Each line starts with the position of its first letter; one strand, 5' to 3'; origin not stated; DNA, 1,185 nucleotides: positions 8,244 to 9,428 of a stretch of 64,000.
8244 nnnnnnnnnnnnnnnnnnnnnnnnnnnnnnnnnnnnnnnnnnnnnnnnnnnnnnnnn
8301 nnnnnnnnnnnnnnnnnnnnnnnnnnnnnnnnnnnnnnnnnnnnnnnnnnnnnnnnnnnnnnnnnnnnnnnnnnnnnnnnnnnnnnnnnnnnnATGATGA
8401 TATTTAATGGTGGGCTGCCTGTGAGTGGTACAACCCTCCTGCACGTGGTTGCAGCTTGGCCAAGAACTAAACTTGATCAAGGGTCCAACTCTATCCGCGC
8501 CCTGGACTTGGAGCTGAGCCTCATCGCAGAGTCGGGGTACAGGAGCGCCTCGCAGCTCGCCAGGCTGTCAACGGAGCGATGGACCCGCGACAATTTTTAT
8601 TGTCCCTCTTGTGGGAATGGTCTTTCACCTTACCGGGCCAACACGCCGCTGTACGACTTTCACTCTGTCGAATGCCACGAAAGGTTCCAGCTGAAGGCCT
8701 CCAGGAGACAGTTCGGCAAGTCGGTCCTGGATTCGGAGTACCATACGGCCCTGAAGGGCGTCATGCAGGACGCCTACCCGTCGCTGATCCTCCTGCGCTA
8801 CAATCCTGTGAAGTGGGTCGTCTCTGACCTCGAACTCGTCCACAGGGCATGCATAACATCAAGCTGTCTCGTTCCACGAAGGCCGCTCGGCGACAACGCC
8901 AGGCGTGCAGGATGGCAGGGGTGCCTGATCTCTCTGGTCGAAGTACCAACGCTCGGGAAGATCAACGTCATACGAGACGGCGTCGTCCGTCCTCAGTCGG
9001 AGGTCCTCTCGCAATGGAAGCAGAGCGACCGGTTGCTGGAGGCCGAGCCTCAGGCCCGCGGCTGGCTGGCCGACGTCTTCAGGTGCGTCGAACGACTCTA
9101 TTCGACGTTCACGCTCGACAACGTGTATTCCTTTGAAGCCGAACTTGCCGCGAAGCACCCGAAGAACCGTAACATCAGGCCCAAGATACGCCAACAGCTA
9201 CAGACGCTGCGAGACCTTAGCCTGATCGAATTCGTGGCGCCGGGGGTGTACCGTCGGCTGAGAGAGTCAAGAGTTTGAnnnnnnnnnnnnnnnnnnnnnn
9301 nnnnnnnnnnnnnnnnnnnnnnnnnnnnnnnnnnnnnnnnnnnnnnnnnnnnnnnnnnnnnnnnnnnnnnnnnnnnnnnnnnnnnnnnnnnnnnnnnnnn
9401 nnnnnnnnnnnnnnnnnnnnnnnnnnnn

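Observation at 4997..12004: Four independent candidate modification-dependent (type IV-like) nucleases within 7 kb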

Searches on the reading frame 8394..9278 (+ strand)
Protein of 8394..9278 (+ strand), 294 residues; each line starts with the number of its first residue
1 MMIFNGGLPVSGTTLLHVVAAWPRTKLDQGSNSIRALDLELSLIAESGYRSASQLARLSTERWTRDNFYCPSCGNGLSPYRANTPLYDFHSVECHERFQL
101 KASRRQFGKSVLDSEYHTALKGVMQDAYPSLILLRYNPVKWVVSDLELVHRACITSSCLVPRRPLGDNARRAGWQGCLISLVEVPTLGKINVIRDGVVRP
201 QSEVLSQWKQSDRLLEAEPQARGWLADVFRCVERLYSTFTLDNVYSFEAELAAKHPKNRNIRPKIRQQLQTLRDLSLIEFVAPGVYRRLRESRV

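Call 3: search_protein_families(library=pfam, proteins=[window:8394-9278:+], max_evalue=0.01)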
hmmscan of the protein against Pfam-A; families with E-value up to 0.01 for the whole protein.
window:8394-9278:+ (294 aa): 2 families
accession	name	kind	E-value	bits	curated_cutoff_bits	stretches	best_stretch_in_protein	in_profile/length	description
PF06044.18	DpnI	-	3.2e-52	177.3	26.7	1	41-214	5-180/183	Dam-replacing family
PF17726.7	DpnI_C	-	2.8e-27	95.1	23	1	221-287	2-69/70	Dam-replacing HTH domain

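Call 4: search_protein_families(library=padloc, proteins=[window:8394-9278:+], max_evalue=0.01)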
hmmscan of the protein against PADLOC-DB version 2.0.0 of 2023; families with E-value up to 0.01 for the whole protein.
window:8394-9278:+ (294 aa): 1 family
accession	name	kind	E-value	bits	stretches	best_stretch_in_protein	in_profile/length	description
PDLC03207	mREase_II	-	3.6e-67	224.4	1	47-289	11-255/256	Type II methyl-directed restriction enzyme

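Call 15: search_solved_structures(query=window:8394-9278:+, show_alignments=1)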
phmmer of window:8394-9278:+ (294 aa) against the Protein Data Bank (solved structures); distinct sequences matched with E-value up to 0.001: 1.
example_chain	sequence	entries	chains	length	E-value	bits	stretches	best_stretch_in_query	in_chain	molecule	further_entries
4esj_A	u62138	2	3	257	1.6e-53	185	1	39-289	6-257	Type-2 restriction enzyme DpnI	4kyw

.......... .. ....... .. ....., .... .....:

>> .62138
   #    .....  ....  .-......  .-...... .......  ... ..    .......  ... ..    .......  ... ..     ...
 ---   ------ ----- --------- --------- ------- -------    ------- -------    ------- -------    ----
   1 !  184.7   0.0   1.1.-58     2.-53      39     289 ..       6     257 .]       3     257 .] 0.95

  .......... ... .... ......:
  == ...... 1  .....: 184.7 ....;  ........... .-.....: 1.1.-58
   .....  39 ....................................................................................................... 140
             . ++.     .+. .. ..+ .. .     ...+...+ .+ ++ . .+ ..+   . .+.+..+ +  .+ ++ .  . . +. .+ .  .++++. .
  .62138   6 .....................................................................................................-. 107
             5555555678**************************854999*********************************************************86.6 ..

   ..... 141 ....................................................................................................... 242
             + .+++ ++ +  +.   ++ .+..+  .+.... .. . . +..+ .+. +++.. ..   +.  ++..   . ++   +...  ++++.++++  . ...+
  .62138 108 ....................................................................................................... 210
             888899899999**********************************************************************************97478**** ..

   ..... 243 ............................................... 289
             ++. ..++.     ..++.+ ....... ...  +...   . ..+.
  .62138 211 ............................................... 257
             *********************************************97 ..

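Call 22: find_related_loci(query=window:8394-9278:+, collection=genome_contigs, flank=6000)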
Query window:8394-9278:+ (294 aa) in genome_contigs; peptide patterns used: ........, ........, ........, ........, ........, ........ (x = any residue, [..] = any of these).
130 stretches matched a pattern; 6 encode a relative of the query (tblastn E <= 1e-3); 6 distinct loci.
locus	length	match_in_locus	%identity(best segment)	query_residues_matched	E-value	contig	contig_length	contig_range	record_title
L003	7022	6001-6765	89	36-290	2e-157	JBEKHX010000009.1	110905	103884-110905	MAG: Nitrososphaerales archaeon isolate SPRUCE 287 SPRUCE_287_9, whole genome shotgun sequence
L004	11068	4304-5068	78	37-290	4e-138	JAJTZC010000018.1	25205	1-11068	MAG: Nitrososphaerales archaeon isolate Th24 8921, whole genome shotgun sequence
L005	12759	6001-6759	78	38-290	1e-136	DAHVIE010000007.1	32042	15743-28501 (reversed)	MAG TPA_asm: Thaumarchaeota archaeon isolate clean25 k141_351789, whole genome shotgun sequence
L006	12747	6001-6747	65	42-290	3e-111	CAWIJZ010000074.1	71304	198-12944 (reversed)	MAG: uncultured Nitrososphaerota archaeon isolate MFD03726.bin.2.137 genome assembly, contig: contig_85762, whole genome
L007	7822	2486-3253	41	36-289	1e-65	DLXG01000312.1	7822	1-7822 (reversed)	MAG TPA_asm: Anaerolineaceae bacterium isolate UBA9135 contig_10561, whole genome shotgun sequence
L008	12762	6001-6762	37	35-288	2e-62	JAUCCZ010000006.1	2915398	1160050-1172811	MAG: Comamonas sp. isolate R32x_68d_np_Bin2.6 contig_68, whole genome shotgun sequence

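Call 23: find_homologous_proteins(query=window:8394-9278:+)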
Query window:8394-9278:+ (294 aa): 729 proteins with E <= 0.001 among 2248 candidates; the best 120 are listed.
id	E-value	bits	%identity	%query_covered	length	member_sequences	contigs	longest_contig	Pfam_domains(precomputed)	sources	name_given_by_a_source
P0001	1.4e-152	525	89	87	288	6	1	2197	PF06044.19,PF17726.8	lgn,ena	-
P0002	4.5e-152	523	89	87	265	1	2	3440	PF06044.19,PF17726.8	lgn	-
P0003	1.5e-148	512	88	86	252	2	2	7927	PF06044.19,PF17726.8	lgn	-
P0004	4.3e-142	491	85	85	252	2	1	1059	PF06044.19,PF17726.8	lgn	-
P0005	7.9e-141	486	84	85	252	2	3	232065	PF06044.19,PF17726.8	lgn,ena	-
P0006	1.5e-134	466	78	88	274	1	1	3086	PF06044.19,PF17726.8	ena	-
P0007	1.1e-132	460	79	86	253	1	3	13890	PF06044.19,PF17726.8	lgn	-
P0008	1.7e-132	459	80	84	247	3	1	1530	PF06044.19,PF17726.8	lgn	-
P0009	5.9e-132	457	78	86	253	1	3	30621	PF06044.19,PF17726.8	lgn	-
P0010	2.1e-131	455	79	86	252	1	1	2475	PF06044.19,PF17726.8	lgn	-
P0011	2.6e-130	452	78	86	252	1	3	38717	PF06044.19,PF17726.8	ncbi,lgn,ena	-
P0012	8.9e-130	450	78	86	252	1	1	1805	PF06044.19,PF17726.8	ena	-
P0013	4.9e-128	444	75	86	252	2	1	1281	PF06044.19,PF17726.8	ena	-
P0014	1.2e-127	443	76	86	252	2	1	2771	PF06044.19,PF17726.8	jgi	jgi:type II restriction enzyme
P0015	7.0e-127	441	75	86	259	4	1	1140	PF06044.19,PF17726.8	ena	-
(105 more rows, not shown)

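Call 74: search_protein_families(library=ncbifam, proteins=[window:8508-9278:+], max_evalue=0.001)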
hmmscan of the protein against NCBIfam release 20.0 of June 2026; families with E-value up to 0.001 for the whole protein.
window:8508-9278:+ (256 aa): 0 families

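Call 82: find_related_loci(query=A1, collection=genome_contigs, flank=4000)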
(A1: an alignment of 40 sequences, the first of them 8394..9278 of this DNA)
Query A1 (294 aa) in genome_contigs; peptide patterns used: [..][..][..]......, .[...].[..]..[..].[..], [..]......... (x = any residue, [..] = any of these).
597 stretches matched a pattern (row limit reached: there are more); 517 encode a relative of the query (tblastn E <= 1e-3); the best 80 are kept; 80 distinct loci.
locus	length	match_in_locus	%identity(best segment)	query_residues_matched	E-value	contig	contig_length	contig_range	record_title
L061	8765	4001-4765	78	37-290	4e-137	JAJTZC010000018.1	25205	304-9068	MAG: Nitrososphaerales archaeon isolate Th24 8921, whole genome shotgun sequence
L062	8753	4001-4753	60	36-287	8e-103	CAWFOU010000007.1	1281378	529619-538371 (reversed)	MAG: uncultured archaeon isolate MFD05512.bin.2.38 genome assembly, contig: contig_4138, whole genome shotgun sequence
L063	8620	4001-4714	60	51-289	4e-99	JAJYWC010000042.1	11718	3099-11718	MAG: archaeon isolate FK2.bin78 NODE_7889_length_11718_cov_1.223190, whole genome shotgun sequence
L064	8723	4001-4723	58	50-290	2e-97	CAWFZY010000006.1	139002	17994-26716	MAG: uncultured Nitrososphaerota archaeon isolate MFD09222.bin.2.69 genome assembly, contig: contig_97834, whole genome 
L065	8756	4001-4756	55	39-289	6e-94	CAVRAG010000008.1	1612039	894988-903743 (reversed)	MAG: uncultured Nitrososphaerota archaeon isolate MFD00008.bin.2.90 genome assembly, contig: contig_34, whole genome sho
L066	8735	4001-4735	47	48-292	3e-73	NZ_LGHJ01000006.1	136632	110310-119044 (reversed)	Bellilinea caldifistulae strain GOMI-1 contig_11, whole genome shotgun sequence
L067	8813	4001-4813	42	36-289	2e-72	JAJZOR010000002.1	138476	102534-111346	MAG: Candidatus Micrarchaeota archaeon isolate MAS5.bin21 NODE_5_length_138476_cov_36.983455, whole genome shotgun seque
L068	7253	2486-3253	41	36-289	1e-64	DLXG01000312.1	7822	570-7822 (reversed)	MAG TPA_asm: Anaerolineaceae bacterium isolate UBA9135 contig_10561, whole genome shotgun sequence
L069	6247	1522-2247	45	49-288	1e-64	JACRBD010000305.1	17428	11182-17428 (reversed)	MAG: Caulobacterales bacterium isolate NC_groundwater_1611_Pr3_B-0.1um_68_11 SR-2_scaffold_141_3656864, whole genome sho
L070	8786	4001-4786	42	35-293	8e-64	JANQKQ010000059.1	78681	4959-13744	MAG: Rhizobiaceae bacterium isolate PL25a_bin.161 k99_4420549, whole genome shotgun sequence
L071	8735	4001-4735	44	45-287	6e-63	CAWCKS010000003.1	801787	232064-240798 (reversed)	MAG: uncultured Alphaproteobacteria bacterium isolate MFD01872.bin.2.138 genome assembly, contig: contig_117425, whole g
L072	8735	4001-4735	43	45-287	6e-63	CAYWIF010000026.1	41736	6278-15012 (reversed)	MAG TPA_asm: uncultured Hyphomicrobium sp. isolate binchicken_co314_68 genome assembly, contig: NODE_654_length_41736_co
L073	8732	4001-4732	43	49-290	1e-62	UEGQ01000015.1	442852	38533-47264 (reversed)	Rhizobiales bacterium isolate AFS003181 genome assembly, contig: contig_15, whole genome shotgun sequence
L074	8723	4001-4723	45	49-287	9e-63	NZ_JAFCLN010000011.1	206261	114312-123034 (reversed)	Bradyrhizobium lablabi strain SZCCT0009 NODE_11, whole genome shotgun sequence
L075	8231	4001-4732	44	46-287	3e-62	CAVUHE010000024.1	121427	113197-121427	MAG: uncultured Alphaproteobacteria bacterium isolate MFD02134.bin.1.8 genome assembly, contig: contig_51041, whole geno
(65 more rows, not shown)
